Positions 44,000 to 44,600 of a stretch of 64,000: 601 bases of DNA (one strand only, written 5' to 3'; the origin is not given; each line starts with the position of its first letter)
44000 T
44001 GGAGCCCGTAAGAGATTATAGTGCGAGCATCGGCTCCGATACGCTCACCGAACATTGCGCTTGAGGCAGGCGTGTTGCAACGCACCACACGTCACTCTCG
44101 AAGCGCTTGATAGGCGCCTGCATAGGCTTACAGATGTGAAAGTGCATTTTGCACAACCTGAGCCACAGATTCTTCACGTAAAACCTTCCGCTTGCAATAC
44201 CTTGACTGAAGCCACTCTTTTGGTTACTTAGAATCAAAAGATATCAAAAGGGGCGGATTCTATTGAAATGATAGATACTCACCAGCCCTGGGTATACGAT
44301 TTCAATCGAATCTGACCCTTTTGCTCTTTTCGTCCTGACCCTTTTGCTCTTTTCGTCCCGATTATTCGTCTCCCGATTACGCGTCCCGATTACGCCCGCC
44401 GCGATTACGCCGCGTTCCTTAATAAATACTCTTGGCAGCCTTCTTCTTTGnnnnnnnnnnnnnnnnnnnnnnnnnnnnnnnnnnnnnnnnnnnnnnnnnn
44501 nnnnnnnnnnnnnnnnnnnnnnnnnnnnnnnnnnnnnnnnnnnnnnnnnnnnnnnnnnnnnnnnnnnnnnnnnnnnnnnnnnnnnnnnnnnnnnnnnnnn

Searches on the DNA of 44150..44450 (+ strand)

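Call 43: search_rna_families(source=window, start=44150, end=44450, threshold=evalue, max_evalue=1)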
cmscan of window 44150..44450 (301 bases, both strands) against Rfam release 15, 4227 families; matches with E-value up to 1: 0.
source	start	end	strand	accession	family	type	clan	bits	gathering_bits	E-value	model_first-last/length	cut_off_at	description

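Call 44: search_dna_similar(query=window:44200-44420:+, collection=plasmids, mode=distant, max_evalue=0.01, max_rows=15)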
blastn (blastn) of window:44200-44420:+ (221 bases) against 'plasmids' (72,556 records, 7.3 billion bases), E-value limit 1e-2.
No match.
